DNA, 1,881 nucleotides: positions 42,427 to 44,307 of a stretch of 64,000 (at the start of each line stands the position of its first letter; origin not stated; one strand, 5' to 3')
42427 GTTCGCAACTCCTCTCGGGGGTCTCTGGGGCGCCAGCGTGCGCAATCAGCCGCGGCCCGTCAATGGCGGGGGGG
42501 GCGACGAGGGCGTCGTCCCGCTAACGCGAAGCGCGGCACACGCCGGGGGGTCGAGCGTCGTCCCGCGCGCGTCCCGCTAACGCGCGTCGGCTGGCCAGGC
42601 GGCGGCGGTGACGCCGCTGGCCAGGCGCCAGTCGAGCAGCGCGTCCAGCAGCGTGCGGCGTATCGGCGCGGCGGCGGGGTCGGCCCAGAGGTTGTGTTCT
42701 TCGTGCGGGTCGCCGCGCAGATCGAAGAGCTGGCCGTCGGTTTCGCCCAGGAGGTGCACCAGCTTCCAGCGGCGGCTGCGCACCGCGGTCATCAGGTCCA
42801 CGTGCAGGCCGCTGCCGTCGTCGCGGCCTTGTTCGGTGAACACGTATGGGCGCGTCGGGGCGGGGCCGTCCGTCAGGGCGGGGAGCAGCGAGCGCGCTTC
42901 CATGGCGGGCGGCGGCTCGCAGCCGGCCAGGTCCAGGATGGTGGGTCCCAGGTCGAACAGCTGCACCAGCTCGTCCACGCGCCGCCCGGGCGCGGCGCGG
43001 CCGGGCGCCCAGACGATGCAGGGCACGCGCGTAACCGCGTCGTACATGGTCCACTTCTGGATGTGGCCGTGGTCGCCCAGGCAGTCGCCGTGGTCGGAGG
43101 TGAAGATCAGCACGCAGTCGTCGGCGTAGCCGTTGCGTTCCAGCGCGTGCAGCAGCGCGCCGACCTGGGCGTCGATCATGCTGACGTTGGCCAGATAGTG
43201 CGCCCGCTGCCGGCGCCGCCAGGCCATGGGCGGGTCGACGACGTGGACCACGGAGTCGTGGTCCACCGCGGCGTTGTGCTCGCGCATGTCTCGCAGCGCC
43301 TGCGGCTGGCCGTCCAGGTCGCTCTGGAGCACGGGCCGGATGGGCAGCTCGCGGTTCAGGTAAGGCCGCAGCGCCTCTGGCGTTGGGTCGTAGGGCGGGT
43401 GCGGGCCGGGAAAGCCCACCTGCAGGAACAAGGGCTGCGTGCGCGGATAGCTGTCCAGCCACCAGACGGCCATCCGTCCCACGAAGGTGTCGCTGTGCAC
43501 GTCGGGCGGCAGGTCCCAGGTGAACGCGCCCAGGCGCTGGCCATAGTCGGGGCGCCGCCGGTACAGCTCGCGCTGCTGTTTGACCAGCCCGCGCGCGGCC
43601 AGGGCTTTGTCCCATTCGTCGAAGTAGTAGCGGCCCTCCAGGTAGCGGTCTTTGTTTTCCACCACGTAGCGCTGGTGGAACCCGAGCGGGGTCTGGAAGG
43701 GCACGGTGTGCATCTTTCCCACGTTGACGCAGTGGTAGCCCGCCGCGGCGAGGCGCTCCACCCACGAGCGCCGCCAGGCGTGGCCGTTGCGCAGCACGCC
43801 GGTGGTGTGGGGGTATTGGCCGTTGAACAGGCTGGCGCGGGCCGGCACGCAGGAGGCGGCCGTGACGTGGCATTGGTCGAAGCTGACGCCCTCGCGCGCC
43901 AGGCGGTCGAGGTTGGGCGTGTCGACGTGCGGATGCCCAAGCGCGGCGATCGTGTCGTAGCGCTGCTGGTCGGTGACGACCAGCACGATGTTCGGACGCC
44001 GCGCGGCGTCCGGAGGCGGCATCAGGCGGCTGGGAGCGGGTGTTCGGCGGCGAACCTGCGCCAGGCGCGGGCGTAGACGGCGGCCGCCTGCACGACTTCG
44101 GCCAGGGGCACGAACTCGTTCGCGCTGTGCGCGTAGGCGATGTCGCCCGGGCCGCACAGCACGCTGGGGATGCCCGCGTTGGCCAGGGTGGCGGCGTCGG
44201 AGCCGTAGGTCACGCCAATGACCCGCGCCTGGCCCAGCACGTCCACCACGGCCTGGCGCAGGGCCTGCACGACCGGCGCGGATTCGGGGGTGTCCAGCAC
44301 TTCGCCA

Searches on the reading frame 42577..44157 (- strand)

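Call 39: search_protein_families(library=pfam, proteins=[window:42577-44157:-], max_evalue=0.001)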
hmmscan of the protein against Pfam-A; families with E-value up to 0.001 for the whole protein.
window:42577-44157:- (526 aa): 4 families
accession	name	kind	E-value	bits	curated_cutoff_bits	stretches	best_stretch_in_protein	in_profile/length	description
PF00884.28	Sulfatase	-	1.2e-47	163.2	25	1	55-412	1-300/301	Sulfatase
PF16347.10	SGSH_C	-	7.5e-22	78.6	29.3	1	361-509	1-150/154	N-sulphoglucosamine sulphohydrolase, C-terminal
PF01663.27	Phosphodiest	-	9e-12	45.7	23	1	58-125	2-66/342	Type I phosphodiesterase / nucleotide pyrophosphatase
PF01676.23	Metalloenzyme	-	7.1e-05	22.9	24.3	1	302-413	150-250/252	Metalloenzyme superfamily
